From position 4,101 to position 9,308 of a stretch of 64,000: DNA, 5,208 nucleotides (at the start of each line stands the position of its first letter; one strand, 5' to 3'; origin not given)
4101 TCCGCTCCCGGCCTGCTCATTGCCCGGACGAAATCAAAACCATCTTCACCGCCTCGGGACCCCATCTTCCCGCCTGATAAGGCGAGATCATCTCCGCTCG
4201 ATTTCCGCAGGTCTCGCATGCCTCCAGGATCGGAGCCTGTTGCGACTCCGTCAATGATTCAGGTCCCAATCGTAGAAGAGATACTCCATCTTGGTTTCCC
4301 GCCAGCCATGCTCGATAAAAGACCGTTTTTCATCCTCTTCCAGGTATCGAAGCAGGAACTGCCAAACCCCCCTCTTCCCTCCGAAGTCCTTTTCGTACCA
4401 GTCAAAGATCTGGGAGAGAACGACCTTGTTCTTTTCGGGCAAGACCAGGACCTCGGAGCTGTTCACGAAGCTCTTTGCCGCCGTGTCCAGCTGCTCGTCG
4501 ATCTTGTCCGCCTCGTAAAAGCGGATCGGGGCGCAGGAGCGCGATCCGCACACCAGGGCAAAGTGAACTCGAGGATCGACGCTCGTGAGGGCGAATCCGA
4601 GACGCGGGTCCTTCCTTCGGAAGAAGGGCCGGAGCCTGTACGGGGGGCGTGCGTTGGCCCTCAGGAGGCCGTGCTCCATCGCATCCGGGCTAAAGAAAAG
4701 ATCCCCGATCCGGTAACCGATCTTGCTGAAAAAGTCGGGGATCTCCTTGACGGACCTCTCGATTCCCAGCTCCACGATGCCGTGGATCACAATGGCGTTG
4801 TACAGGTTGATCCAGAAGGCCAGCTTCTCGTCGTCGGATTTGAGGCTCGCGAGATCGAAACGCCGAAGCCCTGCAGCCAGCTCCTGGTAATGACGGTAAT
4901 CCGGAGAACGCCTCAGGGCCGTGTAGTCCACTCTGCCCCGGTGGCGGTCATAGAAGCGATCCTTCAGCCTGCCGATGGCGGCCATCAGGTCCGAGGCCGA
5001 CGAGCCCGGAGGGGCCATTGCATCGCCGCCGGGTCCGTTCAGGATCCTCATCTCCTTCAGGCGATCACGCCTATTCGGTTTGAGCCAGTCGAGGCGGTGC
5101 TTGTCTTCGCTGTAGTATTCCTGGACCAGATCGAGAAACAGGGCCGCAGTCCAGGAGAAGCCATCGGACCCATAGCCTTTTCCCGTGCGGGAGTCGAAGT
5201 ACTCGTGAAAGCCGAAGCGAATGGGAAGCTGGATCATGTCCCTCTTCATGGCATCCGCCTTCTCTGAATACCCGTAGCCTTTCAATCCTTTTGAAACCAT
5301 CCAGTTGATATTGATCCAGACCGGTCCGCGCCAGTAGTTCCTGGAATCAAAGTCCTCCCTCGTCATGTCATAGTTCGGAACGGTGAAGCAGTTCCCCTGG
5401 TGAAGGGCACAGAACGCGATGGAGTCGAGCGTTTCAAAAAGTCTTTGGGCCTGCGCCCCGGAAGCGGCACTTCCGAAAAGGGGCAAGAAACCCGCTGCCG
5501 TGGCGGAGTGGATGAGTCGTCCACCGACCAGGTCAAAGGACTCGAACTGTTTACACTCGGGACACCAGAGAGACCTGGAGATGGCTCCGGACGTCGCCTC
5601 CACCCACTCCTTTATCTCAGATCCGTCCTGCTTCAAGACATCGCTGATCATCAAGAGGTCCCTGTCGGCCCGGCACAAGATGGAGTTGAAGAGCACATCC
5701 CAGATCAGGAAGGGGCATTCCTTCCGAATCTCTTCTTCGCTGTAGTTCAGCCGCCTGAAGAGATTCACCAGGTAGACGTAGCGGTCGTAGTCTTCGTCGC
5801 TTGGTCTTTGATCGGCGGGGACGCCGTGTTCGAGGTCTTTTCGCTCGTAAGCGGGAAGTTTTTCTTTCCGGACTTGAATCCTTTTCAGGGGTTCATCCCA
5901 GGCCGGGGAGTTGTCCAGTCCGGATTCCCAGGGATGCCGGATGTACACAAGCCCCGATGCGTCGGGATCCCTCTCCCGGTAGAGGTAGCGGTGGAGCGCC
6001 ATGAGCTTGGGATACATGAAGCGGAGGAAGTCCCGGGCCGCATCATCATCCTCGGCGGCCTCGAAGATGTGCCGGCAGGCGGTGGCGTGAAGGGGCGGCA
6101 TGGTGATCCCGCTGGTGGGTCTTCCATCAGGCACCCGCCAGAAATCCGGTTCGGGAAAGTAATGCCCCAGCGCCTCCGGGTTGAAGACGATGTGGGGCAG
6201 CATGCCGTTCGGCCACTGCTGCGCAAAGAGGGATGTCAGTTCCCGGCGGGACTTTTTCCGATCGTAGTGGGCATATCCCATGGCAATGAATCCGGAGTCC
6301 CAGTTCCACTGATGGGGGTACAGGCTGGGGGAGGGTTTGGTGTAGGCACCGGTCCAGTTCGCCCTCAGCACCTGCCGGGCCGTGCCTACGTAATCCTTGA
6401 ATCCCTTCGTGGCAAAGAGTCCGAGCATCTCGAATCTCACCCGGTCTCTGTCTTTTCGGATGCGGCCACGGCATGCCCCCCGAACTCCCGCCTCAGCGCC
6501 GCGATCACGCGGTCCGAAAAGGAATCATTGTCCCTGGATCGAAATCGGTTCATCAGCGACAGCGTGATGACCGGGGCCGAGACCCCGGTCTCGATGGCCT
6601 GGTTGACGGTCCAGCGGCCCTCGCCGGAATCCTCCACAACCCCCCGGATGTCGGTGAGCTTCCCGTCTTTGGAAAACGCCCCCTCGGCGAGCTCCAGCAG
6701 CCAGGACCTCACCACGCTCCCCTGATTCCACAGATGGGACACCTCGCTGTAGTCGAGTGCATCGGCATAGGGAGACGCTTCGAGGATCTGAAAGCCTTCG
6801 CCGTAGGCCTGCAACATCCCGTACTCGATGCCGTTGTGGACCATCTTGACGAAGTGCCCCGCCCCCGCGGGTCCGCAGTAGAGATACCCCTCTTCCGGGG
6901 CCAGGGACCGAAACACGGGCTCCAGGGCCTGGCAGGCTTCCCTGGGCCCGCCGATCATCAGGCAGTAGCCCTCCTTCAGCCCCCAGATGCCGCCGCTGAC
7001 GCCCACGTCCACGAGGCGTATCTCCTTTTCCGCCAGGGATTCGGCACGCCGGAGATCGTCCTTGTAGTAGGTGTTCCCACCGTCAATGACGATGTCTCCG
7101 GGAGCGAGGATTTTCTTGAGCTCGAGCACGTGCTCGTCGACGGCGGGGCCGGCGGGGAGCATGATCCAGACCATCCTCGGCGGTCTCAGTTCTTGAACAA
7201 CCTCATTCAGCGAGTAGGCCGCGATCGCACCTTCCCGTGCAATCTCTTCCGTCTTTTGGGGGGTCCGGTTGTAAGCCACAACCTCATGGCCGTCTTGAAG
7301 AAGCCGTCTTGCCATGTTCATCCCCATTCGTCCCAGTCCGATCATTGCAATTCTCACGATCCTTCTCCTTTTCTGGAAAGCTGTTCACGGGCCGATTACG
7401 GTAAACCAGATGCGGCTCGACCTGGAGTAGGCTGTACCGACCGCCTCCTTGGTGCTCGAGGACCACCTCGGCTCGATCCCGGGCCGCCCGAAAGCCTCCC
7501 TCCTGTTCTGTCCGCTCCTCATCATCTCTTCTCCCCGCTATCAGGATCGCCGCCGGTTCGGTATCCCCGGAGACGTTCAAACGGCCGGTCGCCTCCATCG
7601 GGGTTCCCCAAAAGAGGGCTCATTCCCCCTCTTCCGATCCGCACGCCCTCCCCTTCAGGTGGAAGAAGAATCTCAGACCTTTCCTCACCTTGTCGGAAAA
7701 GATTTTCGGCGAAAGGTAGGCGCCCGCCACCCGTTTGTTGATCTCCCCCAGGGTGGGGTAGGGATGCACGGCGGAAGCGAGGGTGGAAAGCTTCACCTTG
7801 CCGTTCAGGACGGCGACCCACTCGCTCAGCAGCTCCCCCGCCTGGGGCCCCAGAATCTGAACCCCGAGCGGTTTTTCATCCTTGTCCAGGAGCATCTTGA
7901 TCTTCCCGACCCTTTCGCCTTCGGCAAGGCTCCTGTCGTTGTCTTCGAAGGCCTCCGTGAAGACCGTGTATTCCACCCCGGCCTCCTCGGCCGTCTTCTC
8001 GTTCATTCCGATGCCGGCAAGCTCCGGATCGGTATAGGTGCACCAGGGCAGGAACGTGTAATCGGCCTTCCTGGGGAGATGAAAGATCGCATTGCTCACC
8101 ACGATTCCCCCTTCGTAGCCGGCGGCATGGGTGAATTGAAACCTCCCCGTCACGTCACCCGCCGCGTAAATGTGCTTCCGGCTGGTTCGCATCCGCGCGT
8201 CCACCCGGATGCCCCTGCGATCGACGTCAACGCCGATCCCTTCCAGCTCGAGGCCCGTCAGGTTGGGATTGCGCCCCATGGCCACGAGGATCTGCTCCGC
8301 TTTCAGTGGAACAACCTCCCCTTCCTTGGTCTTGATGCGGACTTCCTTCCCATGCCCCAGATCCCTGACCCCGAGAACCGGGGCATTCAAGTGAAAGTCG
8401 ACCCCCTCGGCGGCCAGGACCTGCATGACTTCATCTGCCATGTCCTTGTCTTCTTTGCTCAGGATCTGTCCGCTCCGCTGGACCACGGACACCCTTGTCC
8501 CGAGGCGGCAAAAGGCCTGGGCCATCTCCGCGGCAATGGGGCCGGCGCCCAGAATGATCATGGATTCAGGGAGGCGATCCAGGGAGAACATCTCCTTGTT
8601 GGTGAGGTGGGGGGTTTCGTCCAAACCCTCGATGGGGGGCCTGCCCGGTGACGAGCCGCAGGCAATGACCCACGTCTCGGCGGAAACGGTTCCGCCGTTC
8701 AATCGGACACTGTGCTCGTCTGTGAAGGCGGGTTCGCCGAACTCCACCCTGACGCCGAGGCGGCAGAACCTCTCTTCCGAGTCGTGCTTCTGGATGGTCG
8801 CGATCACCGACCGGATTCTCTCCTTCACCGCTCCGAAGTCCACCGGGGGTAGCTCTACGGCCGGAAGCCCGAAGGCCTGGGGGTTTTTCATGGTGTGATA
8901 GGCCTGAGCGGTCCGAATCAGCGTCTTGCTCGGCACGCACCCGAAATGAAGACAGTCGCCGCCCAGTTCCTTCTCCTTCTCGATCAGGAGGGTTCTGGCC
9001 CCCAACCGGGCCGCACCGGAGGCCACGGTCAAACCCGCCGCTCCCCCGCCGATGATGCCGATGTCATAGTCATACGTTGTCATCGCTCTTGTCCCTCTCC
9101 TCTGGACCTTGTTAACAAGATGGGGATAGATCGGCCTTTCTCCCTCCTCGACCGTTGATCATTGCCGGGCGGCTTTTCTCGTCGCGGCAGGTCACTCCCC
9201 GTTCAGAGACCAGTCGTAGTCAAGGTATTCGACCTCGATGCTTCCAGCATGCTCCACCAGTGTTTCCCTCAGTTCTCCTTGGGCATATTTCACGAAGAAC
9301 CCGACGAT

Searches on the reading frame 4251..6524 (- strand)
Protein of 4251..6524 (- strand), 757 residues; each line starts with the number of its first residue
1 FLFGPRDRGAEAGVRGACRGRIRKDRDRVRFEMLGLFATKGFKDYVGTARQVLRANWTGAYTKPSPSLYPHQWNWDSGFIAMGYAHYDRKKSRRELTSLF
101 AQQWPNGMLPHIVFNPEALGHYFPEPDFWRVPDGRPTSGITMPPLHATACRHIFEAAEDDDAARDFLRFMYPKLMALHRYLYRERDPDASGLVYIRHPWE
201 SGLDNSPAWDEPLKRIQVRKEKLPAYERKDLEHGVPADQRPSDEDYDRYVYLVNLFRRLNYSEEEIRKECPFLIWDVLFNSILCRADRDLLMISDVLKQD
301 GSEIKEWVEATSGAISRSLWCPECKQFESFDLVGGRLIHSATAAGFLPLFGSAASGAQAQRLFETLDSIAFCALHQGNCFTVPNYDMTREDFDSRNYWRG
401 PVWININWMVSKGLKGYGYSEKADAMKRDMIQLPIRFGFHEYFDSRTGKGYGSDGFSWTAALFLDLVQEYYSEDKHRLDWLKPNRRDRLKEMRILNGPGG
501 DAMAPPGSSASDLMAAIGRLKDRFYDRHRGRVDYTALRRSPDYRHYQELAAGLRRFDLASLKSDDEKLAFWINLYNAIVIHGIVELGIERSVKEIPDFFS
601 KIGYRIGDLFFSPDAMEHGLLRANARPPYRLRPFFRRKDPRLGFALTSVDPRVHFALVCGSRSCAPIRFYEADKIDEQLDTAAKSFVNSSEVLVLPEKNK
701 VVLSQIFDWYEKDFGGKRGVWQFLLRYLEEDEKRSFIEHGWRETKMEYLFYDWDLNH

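Call 49: search_protein_families(library=pfam, proteins=[window:4251-6524:-], max_evalue=0.001)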
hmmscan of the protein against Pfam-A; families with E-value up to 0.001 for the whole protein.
window:4251-6524:- (757 aa): 4 families
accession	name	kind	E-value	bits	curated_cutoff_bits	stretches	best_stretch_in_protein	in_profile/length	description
PF22422.2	MGH1-like_GH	-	8.6e-101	338.5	27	1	69-459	1-356/356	Mannosylglycerate hydrolase MGH1-like glycoside hydrolase domain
PF04784.19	DUF547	-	2.4e-37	128.1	27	1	561-687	4-125/125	Protein of unknown function, DUF547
PF03200.22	Glyco_hydro_63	-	6.8e-08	32.2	22.4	1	387-423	396-432/492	Glycosyl hydrolase family 63 C-terminal domain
PF01204.24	Trehalase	-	1.2e-06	28.2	21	1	279-433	309-461/512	Trehalase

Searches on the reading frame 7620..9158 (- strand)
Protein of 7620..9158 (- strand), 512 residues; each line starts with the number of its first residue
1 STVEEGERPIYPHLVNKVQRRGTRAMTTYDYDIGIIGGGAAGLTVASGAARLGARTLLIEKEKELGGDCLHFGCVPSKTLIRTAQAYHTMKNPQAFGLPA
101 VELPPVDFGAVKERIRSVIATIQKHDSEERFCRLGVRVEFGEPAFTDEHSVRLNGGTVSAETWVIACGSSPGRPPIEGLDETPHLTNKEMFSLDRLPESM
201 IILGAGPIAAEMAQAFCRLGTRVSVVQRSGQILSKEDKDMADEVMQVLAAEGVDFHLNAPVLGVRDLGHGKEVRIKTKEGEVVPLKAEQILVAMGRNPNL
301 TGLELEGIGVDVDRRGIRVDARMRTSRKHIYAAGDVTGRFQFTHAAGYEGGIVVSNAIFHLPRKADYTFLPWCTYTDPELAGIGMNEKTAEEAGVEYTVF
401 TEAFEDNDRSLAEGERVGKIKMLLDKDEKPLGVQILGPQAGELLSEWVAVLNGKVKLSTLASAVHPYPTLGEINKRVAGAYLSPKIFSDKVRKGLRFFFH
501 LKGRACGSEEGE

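Call 49: search_protein_families(library=pfam, proteins=[window:7620-9158:-], max_evalue=0.001)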
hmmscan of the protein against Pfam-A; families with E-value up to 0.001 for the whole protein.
window:7620-9158:- (512 aa): 13 families
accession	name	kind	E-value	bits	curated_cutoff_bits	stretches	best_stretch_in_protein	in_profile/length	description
PF07992.20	Pyr_redox_2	-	4.6e-62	210.5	26.1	1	31-350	1-291/291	Pyridine nucleotide-disulphide oxidoreductase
PF02852.28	Pyr_redox_dim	-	7.7e-24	84.5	25.3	1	371-473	2-105/110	Pyridine nucleotide-disulphide oxidoreductase, dimerisation domain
PF00070.33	Pyr_redox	-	1.9e-22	80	22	1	200-278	2-80/82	Pyridine nucleotide-disulphide oxidoreductase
PF13738.12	Pyr_redox_3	-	4.9e-15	56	30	1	147-334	112-305/305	Pyridine nucleotide-disulphide oxidoreductase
PF13450.12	NAD_binding_8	-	3.2e-09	37.4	21.9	1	35-95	1-61/68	NAD(P)-binding Rossmann-like domain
PF01134.28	GIDA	-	9.7e-08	31.9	22.1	1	32-90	1-56/391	Glucose inhibited division protein A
PF12831.13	FAD_oxidored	-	1.4e-07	31.6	27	1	32-68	1-37/416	FAD dependent oxidoreductase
PF01266.30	DAO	-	1.5e-07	31.7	27.9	1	32-66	1-35/353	FAD dependent oxidoreductase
PF03486.20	HI0933_like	-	7.4e-07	29.3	50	1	32-66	2-36/244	HI0933-like protein Rossmann domain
PF00890.30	FAD_binding_2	-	2.7e-05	24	20.4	1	34-72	3-40/414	FAD binding domain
PF02826.25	2-Hacid_dh_C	-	8.4e-05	22.5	25.1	0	198-244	37-85/178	D-isomer specific 2-hydroxyacid dehydrogenase, NAD binding domain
PF13478.12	XdhC_C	-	0.00025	22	29.7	0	200-247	1-48/125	XdhC Rossmann domain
PF01262.27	AlaDh_PNT_C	-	0.00026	20.9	23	0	33-64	31-62/214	Alanine dehydrogenase/PNT, C-terminal domain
